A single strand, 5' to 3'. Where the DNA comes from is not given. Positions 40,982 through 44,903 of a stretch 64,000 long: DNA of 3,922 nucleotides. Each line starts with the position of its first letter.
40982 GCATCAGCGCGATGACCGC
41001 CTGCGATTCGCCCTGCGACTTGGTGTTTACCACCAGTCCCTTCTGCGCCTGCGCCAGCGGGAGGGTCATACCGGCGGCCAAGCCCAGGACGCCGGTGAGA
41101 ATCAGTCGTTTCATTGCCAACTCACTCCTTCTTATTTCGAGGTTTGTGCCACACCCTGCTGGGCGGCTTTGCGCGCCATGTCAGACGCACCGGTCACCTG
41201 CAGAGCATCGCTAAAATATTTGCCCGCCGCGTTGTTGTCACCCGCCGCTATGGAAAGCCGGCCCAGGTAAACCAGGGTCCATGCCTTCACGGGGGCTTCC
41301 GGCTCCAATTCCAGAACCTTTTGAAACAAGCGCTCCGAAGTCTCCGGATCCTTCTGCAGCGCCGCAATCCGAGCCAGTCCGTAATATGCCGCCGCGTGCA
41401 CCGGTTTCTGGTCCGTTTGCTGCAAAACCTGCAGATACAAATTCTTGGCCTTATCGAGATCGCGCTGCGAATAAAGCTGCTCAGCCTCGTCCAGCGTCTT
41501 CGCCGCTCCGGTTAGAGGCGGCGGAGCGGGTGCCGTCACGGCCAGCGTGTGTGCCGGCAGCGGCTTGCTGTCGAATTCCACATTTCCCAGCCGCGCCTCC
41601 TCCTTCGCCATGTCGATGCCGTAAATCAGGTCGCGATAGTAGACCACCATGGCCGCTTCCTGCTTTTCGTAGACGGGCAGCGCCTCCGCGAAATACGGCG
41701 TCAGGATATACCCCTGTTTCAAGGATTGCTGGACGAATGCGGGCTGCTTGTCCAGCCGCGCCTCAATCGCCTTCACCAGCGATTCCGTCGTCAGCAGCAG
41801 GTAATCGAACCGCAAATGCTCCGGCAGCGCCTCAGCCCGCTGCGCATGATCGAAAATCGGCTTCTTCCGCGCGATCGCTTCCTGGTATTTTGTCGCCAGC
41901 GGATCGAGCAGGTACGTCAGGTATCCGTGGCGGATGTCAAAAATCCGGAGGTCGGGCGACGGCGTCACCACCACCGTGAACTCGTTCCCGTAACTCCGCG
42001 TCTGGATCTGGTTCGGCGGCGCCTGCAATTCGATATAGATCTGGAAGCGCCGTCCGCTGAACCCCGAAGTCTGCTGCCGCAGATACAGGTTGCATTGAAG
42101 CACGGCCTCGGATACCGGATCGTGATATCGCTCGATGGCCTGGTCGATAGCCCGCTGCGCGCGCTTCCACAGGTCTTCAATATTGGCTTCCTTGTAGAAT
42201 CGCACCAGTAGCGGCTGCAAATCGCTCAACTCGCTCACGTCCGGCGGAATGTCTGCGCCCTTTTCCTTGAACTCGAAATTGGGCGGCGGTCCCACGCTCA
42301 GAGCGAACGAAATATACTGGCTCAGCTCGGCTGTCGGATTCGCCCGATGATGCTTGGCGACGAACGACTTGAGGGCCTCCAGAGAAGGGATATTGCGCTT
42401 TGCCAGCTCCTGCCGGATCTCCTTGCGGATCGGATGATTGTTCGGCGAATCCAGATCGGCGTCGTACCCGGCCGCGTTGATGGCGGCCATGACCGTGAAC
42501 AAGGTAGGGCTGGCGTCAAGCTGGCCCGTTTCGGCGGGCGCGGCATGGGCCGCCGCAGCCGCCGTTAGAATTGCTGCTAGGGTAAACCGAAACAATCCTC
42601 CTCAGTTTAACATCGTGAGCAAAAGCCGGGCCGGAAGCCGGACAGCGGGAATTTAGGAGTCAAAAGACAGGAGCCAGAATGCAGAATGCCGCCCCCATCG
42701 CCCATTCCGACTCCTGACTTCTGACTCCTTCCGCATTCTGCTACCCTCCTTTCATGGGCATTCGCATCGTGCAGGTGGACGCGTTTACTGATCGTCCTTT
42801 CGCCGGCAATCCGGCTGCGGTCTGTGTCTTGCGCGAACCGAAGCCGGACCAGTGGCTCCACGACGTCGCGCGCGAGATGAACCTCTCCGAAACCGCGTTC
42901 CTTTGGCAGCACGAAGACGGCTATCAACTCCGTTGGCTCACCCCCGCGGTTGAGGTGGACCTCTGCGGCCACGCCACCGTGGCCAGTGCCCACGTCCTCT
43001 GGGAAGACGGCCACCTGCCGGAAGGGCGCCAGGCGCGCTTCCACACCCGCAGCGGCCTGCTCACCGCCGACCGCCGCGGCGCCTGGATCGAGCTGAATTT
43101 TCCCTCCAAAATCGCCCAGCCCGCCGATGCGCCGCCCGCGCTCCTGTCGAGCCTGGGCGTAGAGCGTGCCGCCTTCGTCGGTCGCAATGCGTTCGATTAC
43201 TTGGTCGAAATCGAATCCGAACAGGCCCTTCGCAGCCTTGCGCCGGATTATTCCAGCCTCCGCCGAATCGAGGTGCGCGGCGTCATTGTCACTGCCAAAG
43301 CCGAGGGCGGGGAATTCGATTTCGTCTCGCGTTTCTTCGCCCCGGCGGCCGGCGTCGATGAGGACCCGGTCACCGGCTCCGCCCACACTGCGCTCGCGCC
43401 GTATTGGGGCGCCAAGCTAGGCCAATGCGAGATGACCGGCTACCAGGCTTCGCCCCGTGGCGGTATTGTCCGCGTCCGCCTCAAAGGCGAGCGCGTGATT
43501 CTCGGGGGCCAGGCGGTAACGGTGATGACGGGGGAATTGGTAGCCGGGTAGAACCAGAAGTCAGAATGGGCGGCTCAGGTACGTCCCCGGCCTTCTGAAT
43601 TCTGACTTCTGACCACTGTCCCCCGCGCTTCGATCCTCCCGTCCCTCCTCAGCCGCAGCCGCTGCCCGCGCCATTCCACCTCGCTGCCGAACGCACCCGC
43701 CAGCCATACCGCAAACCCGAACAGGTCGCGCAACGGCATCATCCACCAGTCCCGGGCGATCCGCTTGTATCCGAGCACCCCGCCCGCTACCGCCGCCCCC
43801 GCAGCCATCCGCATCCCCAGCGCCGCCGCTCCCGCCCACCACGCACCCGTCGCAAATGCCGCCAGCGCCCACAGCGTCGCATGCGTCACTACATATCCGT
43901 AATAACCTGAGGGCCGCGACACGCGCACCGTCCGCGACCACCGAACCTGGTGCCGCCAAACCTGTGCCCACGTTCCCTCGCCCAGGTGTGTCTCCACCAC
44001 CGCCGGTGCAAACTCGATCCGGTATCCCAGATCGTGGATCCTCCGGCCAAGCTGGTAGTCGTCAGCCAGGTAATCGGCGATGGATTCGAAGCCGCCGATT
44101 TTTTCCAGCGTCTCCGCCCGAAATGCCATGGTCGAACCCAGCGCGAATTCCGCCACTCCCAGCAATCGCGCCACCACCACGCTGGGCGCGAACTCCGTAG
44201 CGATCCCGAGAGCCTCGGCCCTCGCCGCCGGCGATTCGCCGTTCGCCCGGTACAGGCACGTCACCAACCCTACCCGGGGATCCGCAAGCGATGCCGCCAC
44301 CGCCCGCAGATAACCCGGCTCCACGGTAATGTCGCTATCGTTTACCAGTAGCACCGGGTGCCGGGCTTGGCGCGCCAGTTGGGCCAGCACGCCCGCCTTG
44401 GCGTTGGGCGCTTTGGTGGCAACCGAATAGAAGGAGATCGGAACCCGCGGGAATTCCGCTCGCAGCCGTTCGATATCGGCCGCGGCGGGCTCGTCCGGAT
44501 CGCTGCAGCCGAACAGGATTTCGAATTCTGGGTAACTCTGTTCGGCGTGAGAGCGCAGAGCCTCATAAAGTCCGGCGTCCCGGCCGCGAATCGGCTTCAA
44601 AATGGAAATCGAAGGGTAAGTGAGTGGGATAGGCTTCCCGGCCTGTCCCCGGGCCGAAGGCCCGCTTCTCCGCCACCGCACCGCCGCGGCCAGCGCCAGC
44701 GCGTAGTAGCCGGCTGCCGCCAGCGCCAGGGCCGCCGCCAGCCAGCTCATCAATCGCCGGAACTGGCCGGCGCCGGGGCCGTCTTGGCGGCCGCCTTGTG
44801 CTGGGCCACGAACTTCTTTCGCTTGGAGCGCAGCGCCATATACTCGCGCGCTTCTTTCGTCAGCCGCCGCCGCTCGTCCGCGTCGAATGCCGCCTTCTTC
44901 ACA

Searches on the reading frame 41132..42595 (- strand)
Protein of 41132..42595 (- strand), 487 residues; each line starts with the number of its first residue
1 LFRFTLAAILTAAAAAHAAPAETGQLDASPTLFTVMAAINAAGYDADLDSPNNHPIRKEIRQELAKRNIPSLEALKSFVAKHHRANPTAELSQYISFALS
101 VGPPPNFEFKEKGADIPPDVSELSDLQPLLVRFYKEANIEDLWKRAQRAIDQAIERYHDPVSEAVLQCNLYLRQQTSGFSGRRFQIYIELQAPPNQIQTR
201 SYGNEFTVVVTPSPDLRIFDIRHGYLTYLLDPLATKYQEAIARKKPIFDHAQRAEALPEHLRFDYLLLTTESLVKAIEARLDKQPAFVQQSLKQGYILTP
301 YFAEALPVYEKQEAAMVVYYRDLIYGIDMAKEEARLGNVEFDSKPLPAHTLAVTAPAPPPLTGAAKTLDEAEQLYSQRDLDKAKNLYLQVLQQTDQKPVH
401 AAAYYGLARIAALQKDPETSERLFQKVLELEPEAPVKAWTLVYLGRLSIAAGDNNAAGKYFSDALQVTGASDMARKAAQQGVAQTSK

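Call 87: search_protein_families(library=pfam, proteins=[window:41132-42595:-], max_evalue=0.0001)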
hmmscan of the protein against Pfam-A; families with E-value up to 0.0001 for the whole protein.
window:41132-42595:- (487 aa): 4 families
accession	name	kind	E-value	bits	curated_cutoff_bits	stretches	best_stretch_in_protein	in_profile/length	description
PF13424.12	TPR_12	-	6.9e-11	42.6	30.1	2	401-467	3-74/77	Tetratricopeptide repeat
PF13432.12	TPR_16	-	2.3e-07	31.6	32.7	1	368-435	1-65/65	Tetratricopeptide repeat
PF07719.23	TPR_2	-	2.4e-05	24.6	27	0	401-433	1-33/34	Tetratricopeptide repeat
PF13181.12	TPR_8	-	7.8e-05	23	25.7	0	401-433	1-33/34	Tetratricopeptide repeat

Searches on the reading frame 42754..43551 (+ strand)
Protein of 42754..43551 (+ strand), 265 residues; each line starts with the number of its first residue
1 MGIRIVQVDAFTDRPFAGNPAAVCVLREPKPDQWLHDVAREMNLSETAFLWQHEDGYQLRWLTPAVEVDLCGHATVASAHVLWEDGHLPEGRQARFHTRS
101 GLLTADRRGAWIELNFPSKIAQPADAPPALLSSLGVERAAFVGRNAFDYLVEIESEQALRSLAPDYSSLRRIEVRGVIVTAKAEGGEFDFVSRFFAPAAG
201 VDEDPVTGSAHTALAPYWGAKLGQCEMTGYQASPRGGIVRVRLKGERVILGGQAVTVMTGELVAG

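Call 87: search_protein_families(library=pfam, proteins=[window:42754-43551:+], max_evalue=0.0001)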
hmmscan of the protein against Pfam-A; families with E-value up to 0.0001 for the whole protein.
window:42754-43551:+ (265 aa): 1 family
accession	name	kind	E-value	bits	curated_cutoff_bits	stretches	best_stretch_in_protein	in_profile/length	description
PF02567.21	PhzC-PhzF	-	1e-61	209.4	27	1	8-260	1-281/281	Phenazine biosynthesis-like protein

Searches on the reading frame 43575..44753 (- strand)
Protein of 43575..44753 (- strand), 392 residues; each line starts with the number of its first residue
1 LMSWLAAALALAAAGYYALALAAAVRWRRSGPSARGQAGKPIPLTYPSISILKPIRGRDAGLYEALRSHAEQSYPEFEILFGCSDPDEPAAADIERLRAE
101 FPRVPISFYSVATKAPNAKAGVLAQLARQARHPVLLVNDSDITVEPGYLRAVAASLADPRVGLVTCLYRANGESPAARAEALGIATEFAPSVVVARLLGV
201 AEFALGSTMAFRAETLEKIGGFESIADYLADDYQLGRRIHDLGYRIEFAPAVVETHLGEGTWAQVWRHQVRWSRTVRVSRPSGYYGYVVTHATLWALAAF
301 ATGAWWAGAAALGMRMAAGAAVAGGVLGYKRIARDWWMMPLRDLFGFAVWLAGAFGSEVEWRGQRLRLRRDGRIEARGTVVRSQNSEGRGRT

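Call 87: search_protein_families(library=pfam, proteins=[window:43575-44753:-], max_evalue=0.0001)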
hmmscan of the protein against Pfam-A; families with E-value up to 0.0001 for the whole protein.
window:43575-44753:- (392 aa): 4 families
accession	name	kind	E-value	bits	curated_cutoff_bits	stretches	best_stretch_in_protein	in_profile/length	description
PF13506.12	Glyco_transf_21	-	3.9e-45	153.9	21.7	1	111-274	10-174/174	Glycosyl transferase family 21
PF13641.12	Glyco_tranf_2_3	-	4.5e-25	89.4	27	1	56-275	10-230/230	Glycosyltransferase like family 2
PF13632.12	Glyco_trans_2_3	-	2.2e-18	67.2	27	1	137-314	4-188/198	Glycosyl transferase family group 2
PF00535.33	Glycos_transf_2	-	3.3e-06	27.6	23.3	1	52-178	3-125/168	Glycosyl transferase family 2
